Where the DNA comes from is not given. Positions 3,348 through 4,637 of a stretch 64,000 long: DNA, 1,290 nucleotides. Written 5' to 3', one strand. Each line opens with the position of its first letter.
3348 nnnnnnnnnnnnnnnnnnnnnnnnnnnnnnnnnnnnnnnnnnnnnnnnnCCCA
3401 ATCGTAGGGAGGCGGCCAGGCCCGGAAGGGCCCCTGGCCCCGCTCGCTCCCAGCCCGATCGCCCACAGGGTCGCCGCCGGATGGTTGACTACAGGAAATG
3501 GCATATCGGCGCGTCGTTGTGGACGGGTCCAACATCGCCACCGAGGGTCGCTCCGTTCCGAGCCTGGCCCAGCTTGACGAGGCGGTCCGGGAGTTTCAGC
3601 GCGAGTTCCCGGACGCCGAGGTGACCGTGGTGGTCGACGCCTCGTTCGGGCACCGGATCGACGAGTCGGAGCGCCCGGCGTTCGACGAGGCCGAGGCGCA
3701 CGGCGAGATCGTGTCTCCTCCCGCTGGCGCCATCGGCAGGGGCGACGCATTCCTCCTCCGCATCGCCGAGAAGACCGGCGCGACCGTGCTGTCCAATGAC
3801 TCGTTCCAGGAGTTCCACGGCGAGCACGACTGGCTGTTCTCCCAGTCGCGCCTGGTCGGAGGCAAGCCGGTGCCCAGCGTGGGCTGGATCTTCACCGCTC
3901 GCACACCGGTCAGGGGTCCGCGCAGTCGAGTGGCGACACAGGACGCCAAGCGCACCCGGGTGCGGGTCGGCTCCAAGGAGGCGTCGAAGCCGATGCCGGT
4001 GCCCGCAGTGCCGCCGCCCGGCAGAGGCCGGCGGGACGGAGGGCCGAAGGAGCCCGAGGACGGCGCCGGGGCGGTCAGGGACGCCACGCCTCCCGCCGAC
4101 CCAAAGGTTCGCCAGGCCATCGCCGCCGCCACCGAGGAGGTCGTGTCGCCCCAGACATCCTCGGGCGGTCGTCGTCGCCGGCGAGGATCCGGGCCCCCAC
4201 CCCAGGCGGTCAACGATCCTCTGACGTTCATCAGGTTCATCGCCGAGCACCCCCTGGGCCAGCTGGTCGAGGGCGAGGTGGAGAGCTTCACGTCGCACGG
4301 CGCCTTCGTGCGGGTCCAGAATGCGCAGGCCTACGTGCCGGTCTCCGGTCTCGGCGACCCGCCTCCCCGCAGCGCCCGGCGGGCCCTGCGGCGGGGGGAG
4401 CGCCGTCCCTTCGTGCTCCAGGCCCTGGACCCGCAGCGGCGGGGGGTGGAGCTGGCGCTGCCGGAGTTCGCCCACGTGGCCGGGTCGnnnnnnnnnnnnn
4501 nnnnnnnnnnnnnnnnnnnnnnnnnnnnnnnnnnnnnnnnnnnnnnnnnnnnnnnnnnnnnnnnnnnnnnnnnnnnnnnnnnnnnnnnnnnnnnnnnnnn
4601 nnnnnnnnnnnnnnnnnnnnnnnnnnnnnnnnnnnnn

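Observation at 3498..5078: Zc3h12a-type NYN RNase fused to an S1 domain and a histone-H1-like Lys/Ala tail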

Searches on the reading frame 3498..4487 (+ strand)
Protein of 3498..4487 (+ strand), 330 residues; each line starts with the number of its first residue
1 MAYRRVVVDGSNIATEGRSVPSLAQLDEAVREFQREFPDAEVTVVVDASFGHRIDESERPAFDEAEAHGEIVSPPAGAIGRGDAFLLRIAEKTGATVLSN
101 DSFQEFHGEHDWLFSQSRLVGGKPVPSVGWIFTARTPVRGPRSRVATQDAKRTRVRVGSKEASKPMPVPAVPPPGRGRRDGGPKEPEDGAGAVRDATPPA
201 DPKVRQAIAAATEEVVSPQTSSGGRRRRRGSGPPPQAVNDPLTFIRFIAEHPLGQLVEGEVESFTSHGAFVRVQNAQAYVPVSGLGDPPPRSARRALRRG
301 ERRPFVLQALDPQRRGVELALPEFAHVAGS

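Call 6: find_homologous_proteins(query=window:3498-4487:+, max_evalue=0.001)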
Query window:3498-4487:+ (330 aa): 6862 proteins with E <= 0.001 among 8000 candidates; the best 120 are listed.
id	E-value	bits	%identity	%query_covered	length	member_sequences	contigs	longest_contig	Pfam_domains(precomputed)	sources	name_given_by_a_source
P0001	3.5e-210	715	100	100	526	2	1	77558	PF11977.15,PF00575.30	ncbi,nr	ncbi:MAG TPA: S1 RNA-binding domain-containing protein [Acidimicrobiales bacterium]|nr:S1 RNA-bindin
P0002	1.5e-206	703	98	100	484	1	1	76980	PF11977.15,PF00575.30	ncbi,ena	-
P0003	2.6e-205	699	97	100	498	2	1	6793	PF11977.15,PF00575.30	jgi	jgi:hypothetical protein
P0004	2.6e-202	689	96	100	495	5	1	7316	PF11977.15,PF00575.30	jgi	jgi:hypothetical protein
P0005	7.4e-197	671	94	100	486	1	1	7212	PF11977.15,PF00575.30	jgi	jgi:hypothetical protein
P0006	4.7e-194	662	93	100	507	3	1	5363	PF11977.15,PF00575.30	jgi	jgi:hypothetical protein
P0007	2.0e-191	653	91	100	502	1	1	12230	PF11977.15,PF00575.30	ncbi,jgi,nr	ncbi:MAG TPA: S1 RNA-binding domain-containing protein [Actinomycetota bacterium]|jgi:hypothetical p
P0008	2.1e-191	653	92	100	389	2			PF11977.15,PF00575.30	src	-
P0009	3.4e-190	649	89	100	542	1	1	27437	PF11977.15,PF00575.30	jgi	jgi:hypothetical protein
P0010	4.1e-190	649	89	100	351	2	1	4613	PF11977.15,PF00575.30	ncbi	ncbi:MAG TPA: S1 RNA-binding domain-containing protein, partial [Acidimicrobiales bacterium]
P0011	2.1e-189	647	90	100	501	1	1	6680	PF11977.15,PF00575.30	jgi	jgi:hypothetical protein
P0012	8.8e-189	645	90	100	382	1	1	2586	PF11977.15,PF00575.30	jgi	jgi:hypothetical protein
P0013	3.8e-187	639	87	100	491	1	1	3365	PF11977.15,PF00575.30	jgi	jgi:Zc3h12a-like Ribonuclease NYN domain/S1 RNA binding domain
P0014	8.1e-186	635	93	95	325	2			PF11977.15,PF00575.30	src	-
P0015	2.1e-184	630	89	100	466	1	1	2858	PF11977.15,PF00575.30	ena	-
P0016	1.7e-182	624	88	100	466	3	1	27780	PF11977.15,PF00575.30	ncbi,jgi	jgi:hypothetical protein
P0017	6.7e-180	616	88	100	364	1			PF11977.15,PF00575.30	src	-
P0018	6.1e-174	596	85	100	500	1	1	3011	PF11977.15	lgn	-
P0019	9.4e-174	595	84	100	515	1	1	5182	PF11977.15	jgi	jgi:hypothetical protein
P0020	5.0e-144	498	72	100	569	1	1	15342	PF11977.15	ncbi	ncbi:MAG: NYN domain-containing protein [Acidimicrobiales bacterium]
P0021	8.6e-144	497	72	100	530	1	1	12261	PF11977.15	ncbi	ncbi:MAG: NYN domain-containing protein, partial [Acidimicrobiales bacterium]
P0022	5.3e-142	491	68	100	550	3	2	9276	PF11977.15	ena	-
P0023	6.2e-142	491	68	100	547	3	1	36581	PF11977.15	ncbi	ncbi:MAG: NYN domain-containing protein [Acidimicrobiales bacterium]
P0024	5.0e-141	488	70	100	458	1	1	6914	PF11977.15,PF00575.30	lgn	-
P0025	1.3e-139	483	68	100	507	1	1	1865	PF11977.15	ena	-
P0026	3.0e-139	482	70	100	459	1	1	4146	PF11977.15,PF00575.30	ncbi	ncbi:MAG: NYN domain-containing protein, partial [Acidimicrobiales bacterium]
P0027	9.6e-139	480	68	100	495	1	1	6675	PF11977.15,PF00575.30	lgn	-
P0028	1.7e-138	480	68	100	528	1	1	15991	PF11977.15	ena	-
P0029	4.7e-138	478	69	100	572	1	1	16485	PF11977.15,PF07382.17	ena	-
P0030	1.0e-137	477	69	100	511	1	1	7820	PF11977.15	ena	-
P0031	4.4e-136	472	67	100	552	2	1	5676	PF11977.15,PF00575.30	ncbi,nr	ncbi:MAG: S1 RNA-binding domain-containing protein, partial [Actinomycetota bacterium]|nr:S1 RNA-bin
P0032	1.0e-135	470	68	100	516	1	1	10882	PF11977.15,PF07382.17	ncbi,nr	ncbi:MAG TPA: hypothetical protein VFW24_03495 [Acidimicrobiales bacterium]|nr:hypothetical protein 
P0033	1.0e-135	470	67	100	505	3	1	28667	PF11977.15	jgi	jgi:hypothetical protein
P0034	2.0e-135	469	67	100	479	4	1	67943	PF11977.15,PF00575.30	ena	-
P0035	2.5e-135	469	68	100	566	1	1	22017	PF11977.15,PF07382.17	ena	-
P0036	8.2e-135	467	68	100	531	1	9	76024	PF11977.15,PF07382.17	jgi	jgi:hypothetical protein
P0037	1.8e-134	466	67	100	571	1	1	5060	PF11977.15,PF07382.17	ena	-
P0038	5.2e-134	465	66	100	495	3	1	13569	PF11977.15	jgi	jgi:hypothetical protein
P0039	1.9e-133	463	67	100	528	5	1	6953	PF11977.15,PF00575.30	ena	-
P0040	2.7e-133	462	76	50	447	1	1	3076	PF11977.15,PF00575.30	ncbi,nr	ncbi:MAG TPA: S1 RNA-binding domain-containing protein, partial [Acidimicrobiales bacterium]|nr:S1 R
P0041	6.2e-133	461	67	100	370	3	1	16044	PF11977.15,PF00575.30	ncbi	ncbi:MAG: NYN domain-containing protein, partial [Acidimicrobiales bacterium]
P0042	1.2e-130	454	64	100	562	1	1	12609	PF11977.15,PF00575.30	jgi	jgi:hypothetical protein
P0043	1.3e-130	454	90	71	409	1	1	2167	PF00575.30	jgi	jgi:hypothetical protein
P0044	4.9e-130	452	62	100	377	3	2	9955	PF11977.15,PF00575.30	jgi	jgi:hypothetical protein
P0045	7.2e-129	448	65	100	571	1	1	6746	PF11977.15,PF00575.30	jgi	jgi:hypothetical protein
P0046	1.9e-128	447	65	100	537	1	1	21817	PF11977.15,PF07382.17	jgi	jgi:Zc3h12a-like Ribonuclease NYN domain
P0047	2.2e-128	446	66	100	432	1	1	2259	PF11977.15,PF00575.30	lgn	-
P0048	2.5e-128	446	66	100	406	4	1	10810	PF11977.15,PF00575.30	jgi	jgi:hypothetical protein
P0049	2.0e-127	443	75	43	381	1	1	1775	PF00575.30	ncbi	-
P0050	4.2e-126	439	74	50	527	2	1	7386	PF11977.15,PF00575.30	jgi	jgi:hypothetical protein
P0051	2.5e-125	436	63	100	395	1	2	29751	PF11977.15,PF00575.30,PF07382.17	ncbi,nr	ncbi:MAG: S1 RNA-binding domain-containing protein [Actinomycetota bacterium]|nr:S1 RNA-binding doma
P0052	2.5e-125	436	64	100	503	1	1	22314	PF11977.15,PF00575.30,PF07382.17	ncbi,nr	ncbi:MAG TPA: histone H1-like repetitive region-containing protein [Acidimicrobiales bacterium]|nr:h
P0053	2.0e-124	433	65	100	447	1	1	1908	PF11977.15,PF00575.30,PF07382.17,PF02095.22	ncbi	-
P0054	2.9e-124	433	63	100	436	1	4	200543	PF11977.15,PF00575.30,PF07382.17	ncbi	-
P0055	3.5e-124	433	64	100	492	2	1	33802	PF11977.15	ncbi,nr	ncbi:MAG TPA: S1 RNA-binding domain-containing protein [Acidimicrobiales bacterium]|nr:S1 RNA-bindin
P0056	7.8e-124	431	67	94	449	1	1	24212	PF00575.30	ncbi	-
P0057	7.8e-124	431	67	94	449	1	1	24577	PF00575.30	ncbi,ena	-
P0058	9.5e-124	431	67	94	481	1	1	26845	PF00575.30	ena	-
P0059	1.5e-123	430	67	94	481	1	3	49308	PF00575.30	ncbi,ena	-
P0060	1.7e-123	430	63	100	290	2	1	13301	PF11977.15,PF00575.30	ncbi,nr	ncbi:MAG TPA: S1 RNA-binding domain-containing protein [Acidimicrobiales bacterium]|nr:S1 RNA-bindin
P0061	1.7e-123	430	63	100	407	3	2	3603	PF11977.15,PF07382.17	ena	-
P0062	3.4e-123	429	63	100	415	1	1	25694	PF11977.15,PF00575.30,PF07382.17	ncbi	-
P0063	6.0e-123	429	64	100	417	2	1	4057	PF11977.15,PF07382.17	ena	-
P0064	7.2e-123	428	64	99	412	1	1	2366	PF11977.15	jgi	-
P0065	1.1e-122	428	63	100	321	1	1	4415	PF11977.15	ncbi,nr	ncbi:MAG: hypothetical protein M3Q48_13655, partial [Actinomycetota bacterium]|nr:hypothetical prote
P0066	1.5e-122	427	64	99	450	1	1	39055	PF11977.15,PF00575.30,PF07382.17,PF02095.22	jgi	-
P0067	1.9e-122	427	67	94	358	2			PF11977.15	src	-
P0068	1.9e-122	427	64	100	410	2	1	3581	PF11977.15,PF00575.30,PF07382.17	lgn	-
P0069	3.0e-122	426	62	100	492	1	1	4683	PF11977.15,PF00575.30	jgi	-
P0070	1.1e-121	424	63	100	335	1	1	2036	PF11977.15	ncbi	ncbi:MAG: NYN domain-containing protein, partial [Acidimicrobiales bacterium]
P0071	2.9e-121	423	61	100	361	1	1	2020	PF11977.15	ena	-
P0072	3.8e-121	423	61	99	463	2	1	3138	PF11977.15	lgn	-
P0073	3.9e-121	423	83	44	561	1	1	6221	PF11977.15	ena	-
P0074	4.0e-121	423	62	100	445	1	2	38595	PF11977.15,PF00575.30,PF07382.17,PF02095.22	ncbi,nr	ncbi:MAG: histone H1-like repetitive region-containing protein [Actinomycetota bacterium]|nr:histone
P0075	6.4e-121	422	63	100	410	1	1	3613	PF11977.15,PF00575.30,PF07382.17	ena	-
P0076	7.3e-121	422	63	99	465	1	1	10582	PF11977.15,PF00575.30,PF07382.17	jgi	-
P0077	7.5e-121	422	61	100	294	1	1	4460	PF11977.15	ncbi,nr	ncbi:MAG TPA: hypothetical protein VHE80_04480, partial [Acidimicrobiales bacterium]|nr:hypothetical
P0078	1.3e-120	421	60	99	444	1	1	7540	PF11977.15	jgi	jgi:hypothetical protein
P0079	2.6e-120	420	63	98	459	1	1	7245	PF11977.15,PF00575.30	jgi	jgi:hypothetical protein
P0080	3.6e-120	419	71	49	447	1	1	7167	PF11977.15,PF00575.30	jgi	jgi:hypothetical protein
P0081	3.7e-120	419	63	100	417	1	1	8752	PF11977.15,PF07382.17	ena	-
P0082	4.4e-120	419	63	100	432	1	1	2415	PF11977.15,PF07382.17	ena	-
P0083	5.0e-120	419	61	99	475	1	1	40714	PF11977.15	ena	-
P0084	5.8e-120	419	63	100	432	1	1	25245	PF11977.15,PF00575.30,PF07382.17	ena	-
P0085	5.8e-120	419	63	100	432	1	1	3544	PF11977.15,PF00575.30,PF07382.17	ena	-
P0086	5.8e-120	419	64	99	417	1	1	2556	PF11977.15,PF07382.17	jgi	-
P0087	6.6e-120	419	61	100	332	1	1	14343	PF11977.15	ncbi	ncbi:MAG: NYN domain-containing protein, partial [Actinomycetota bacterium]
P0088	6.9e-120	418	64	99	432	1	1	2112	PF11977.15,PF07382.17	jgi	-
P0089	7.2e-120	418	63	100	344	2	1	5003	PF11977.15,PF00575.30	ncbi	ncbi:MAG: hypothetical protein CYG61_01830, partial [Actinobacteria bacterium]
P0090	7.6e-120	418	62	100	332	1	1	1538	PF11977.15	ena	-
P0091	8.1e-120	418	58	100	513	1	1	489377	PF11977.15,PF00575.30,PF07382.17,PF02095.22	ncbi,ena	-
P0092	9.0e-120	418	64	99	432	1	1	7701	PF11977.15,PF00575.30,PF07382.17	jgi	-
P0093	9.0e-120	418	64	99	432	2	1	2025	PF11977.15,PF07382.17,PF02095.22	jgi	-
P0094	1.0e-119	418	97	50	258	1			PF11977.15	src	-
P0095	1.1e-119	418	61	100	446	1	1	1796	PF11977.15,PF00575.30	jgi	-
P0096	1.3e-119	418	64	99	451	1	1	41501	PF11977.15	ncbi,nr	ncbi:MAG TPA: S1 RNA-binding domain-containing protein [Acidimicrobiales bacterium]|nr:S1 RNA-bindin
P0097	1.4e-119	417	73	50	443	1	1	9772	PF11977.15,PF00575.30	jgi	jgi:hypothetical protein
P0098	2.0e-119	417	65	100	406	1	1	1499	PF11977.15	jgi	jgi:hypothetical protein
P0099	3.0e-119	416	62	100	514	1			PF11977.15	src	-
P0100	3.3e-119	416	58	100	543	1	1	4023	PF11977.15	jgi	jgi:hypothetical protein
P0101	5.2e-119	416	61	100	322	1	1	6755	PF11977.15,PF00575.30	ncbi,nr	ncbi:MAG: S1 RNA-binding domain-containing protein, partial [Actinobacteria bacterium]|nr:S1 RNA-bin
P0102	5.4e-119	416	74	49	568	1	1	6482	PF11977.15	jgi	jgi:hypothetical protein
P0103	6.8e-119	415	61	100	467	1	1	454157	PF11977.15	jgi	jgi:hypothetical protein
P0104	7.6e-119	415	59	100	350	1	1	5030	PF11977.15,PF00575.30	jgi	-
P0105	9.0e-119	415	61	100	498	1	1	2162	PF11977.15,PF00575.30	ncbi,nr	ncbi:MAG TPA: S1 RNA-binding domain-containing protein, partial [Acidimicrobiales bacterium]|nr:S1 R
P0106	9.1e-119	415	63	100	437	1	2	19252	PF11977.15,PF00575.30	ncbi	-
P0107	9.6e-119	415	80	50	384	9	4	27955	PF11977.15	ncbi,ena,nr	ncbi:MAG: hypothetical protein M0008_07300 [Actinomycetota bacterium]|nr:hypothetical protein [Actin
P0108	9.7e-119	415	61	99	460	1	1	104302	PF11977.15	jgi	jgi:hypothetical protein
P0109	2.1e-118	414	64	99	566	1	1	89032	PF11977.15,PF00575.30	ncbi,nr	ncbi:MAG TPA: S1 RNA-binding domain-containing protein [Acidimicrobiales bacterium]|nr:S1 RNA-bindin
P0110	2.8e-118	413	63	100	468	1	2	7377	PF11977.15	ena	-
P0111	3.9e-118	413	64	100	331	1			PF11977.15,PF00575.30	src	-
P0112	4.1e-118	413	61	100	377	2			PF11977.15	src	-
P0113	7.0e-118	412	58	100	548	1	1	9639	PF11977.15,PF00575.30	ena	-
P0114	7.1e-118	412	62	100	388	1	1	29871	PF11977.15,PF00575.30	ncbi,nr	ncbi:MAG TPA: S1 RNA-binding domain-containing protein [Acidimicrobiales bacterium]|nr:S1 RNA-bindin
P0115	7.5e-118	412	61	100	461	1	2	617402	PF11977.15,PF00575.30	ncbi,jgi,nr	ncbi:MAG: hypothetical protein QOF60_845 [Actinomycetota bacterium]|jgi:hypothetical protein|nr:hypo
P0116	7.8e-118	412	90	64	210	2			PF11977.15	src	-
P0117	8.2e-118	412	61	100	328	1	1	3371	PF11977.15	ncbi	ncbi:MAG: NYN domain-containing protein, partial [Acidimicrobiales bacterium]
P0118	1.6e-117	411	58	100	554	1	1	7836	PF11977.15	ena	-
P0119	2.9e-117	410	61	98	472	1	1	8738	PF11977.15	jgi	jgi:hypothetical protein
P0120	7.1e-117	409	73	49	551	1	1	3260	PF11977.15,PF00575.30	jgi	jgi:hypothetical protein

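Call 18: search_protein_representatives(protein=window:3498-4487:+)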
Query: 330 residues. Proteins with E-value up to 0.001 (for the whole library): 1143; up to 1e-10: 793; up to 1e-30: 354. The best 150 are listed.
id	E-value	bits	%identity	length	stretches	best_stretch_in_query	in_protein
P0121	2.1e-150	517.0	77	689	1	1-329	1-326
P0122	4.8e-134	463.3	68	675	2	1-232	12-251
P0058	3.0e-124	431.1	72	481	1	20-329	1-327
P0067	6.0e-123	426.8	72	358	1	3-313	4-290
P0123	2.5e-119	414.9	66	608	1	1-330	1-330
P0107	3.1e-119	414.6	66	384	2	2-196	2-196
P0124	1.9e-114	398.9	70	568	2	2-154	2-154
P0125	2.2e-113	395.4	63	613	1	1-329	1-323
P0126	2.0e-112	392.2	69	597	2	2-176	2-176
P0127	2.2e-110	385.5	60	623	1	1-330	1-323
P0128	7.9e-110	383.7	59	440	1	2-329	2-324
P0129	1.1e-109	383.2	69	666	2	1-165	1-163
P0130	2.1e-108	379.0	60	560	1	2-329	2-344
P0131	8.0e-108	377.1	69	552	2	4-169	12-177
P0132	1.2e-106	373.2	65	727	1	2-329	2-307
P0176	1.6e-91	323.6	52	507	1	2-327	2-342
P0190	2.6e-87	309.7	49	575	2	3-242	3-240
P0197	6.5e-86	305.1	49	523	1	3-322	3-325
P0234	8.2e-80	285.1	48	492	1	2-320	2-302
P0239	1.1e-77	278.1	46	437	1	5-322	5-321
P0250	5.9e-76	272.4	46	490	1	4-323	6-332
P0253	2.1e-75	270.6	45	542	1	4-321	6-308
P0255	2.8e-75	270.2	43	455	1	6-323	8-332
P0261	2.4e-74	267.1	43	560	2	2-235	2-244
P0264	6.1e-74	265.8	45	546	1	4-326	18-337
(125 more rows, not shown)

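Call 20: find_related_loci(query=A1, collection=genome_contigs, flank=6000)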
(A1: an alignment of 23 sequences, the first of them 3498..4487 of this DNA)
Query A1 (330 aa) in genome_contigs; peptide patterns used: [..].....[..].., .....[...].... (x = any residue, [..] = any of these).
600 stretches matched a pattern (row limit reached: there are more); 588 encode a relative of the query (tblastn E <= 1e-3); the best 80 are kept; 80 distinct loci.
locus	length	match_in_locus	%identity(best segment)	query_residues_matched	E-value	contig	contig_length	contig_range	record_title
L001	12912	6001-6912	67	3-330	6e-134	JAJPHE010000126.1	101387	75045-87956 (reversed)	MAG: Actinomycetota bacterium isolate Centralia_MAG_137 k107_6906802, whole genome shotgun sequence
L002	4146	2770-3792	70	1-330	2e-136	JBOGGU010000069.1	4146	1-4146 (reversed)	MAG: Acidimicrobiales bacterium isolate TC-S_metawrap_bin.132 k127_4880410, whole genome shotgun sequence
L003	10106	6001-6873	61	1-330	2e-124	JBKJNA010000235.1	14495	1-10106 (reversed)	MAG: Acidimicrobiales bacterium isolate ant_bin.349 S1Ck117_2467259_flag_0_multi_16.9889_len_14495, whole genome shotgun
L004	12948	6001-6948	67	1-330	7e-124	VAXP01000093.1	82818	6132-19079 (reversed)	MAG: Actinobacteria bacterium isolate AC_35 14_0903_12_20cm_scaffold_1277, whole genome shotgun sequence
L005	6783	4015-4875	63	4-330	1e-121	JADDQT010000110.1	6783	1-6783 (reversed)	MAG: Actinomycetota bacterium isolate YB1_3 AB19_YB1_1610_length_6786_cov_14, whole genome shotgun sequence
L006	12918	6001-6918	61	1-330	2e-120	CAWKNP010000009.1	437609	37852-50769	MAG: uncultured Actinomycetota bacterium isolate MFD04580.bin.1.34 genome assembly, contig: contig_39509, whole genome s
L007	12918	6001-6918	62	1-330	2e-119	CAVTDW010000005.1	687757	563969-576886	MAG: uncultured Actinomycetota bacterium isolate MFD01213.bin.1.189 genome assembly, contig: contig_1747, whole genome s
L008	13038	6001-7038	67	1-329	2e-119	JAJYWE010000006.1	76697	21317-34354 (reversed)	MAG: Actinomycetes bacterium isolate FK2.bin91 NODE_333_length_76697_cov_44.285412, whole genome shotgun sequence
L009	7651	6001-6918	62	1-330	1e-118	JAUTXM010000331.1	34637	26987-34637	MAG: Acidimicrobiaceae bacterium isolate BP_112 scaffold_5476459, whole genome shotgun sequence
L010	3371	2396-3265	61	4-330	2e-121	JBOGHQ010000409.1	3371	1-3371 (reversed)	MAG: Acidimicrobiales bacterium isolate SC-S_metawrap_bin.62 k127_4649462, whole genome shotgun sequence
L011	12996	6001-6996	58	1-329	7e-117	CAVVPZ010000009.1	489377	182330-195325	MAG: uncultured Actinomycetes bacterium isolate MFD02581.bin.2.207 genome assembly, contig: contig_53447, whole genome s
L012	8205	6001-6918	62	1-330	5e-116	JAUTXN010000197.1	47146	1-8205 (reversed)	MAG: Acidimicrobiaceae bacterium isolate BP_113 scaffold_1780837, whole genome shotgun sequence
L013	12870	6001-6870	59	1-329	4e-115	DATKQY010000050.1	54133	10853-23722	MAG TPA_asm: Acidimicrobiales bacterium isolate SMAG_U14014 k141_1527789, whole genome shotgun sequence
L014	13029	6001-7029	58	1-329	3e-114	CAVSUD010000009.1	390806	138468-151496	MAG: uncultured Actinomycetes bacterium isolate MFD02581.bin.2.97 genome assembly, contig: contig_17883, whole genome sh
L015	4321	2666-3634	58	1-329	4e-115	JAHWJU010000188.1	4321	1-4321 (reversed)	MAG: Actinomycetota bacterium isolate 0711_bin5 NODE_4372_length_4321_cov_165.565401, whole genome shotgun sequence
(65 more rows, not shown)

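Call 21: list_cluster_members(proteins=[P0239, P0250, P0253, P0255, P0261, P0264, P0234, P0197, P0190, P0176])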
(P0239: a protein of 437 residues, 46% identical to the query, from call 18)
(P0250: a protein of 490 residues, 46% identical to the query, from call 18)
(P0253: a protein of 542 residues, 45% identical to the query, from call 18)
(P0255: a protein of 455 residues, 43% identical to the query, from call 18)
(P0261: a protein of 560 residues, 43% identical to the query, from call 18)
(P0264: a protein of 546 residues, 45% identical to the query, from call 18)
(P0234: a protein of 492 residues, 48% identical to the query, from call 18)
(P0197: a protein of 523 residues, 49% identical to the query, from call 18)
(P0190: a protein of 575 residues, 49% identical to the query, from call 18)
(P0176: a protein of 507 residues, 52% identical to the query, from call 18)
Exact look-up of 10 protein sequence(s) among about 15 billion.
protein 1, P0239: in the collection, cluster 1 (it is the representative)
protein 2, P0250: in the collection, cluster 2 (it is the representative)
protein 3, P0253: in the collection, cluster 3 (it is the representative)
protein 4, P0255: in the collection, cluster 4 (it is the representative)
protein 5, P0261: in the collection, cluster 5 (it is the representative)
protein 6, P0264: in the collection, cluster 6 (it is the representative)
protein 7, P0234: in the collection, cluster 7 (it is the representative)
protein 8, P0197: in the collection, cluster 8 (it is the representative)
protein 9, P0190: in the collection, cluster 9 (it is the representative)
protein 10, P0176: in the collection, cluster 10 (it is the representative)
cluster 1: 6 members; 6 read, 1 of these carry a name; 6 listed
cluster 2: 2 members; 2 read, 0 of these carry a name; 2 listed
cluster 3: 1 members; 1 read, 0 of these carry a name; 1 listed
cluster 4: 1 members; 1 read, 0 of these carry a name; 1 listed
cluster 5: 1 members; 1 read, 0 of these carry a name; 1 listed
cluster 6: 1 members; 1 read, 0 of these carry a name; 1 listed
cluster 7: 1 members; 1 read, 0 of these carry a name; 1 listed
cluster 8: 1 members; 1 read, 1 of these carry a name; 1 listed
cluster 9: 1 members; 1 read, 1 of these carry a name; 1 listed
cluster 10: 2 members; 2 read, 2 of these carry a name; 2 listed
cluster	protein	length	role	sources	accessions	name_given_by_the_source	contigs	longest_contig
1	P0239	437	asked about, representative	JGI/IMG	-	hypothetical protein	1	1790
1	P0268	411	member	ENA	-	-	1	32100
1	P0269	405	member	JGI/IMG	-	-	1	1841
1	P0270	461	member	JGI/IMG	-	-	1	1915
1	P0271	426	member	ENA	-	-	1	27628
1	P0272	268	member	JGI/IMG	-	-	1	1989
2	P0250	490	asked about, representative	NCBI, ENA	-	-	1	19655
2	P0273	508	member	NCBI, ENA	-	-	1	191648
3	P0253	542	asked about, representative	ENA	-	-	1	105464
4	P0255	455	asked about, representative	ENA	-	-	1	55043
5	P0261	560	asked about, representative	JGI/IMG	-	-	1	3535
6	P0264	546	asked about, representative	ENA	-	-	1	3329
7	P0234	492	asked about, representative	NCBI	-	-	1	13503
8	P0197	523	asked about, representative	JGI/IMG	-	hypothetical protein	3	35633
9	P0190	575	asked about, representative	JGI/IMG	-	Histone H1-like nucleoprotein HC2/S1 RNA binding domain/Zc3h12a-like Ribonuclease NYN ...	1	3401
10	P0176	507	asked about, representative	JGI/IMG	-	hypothetical protein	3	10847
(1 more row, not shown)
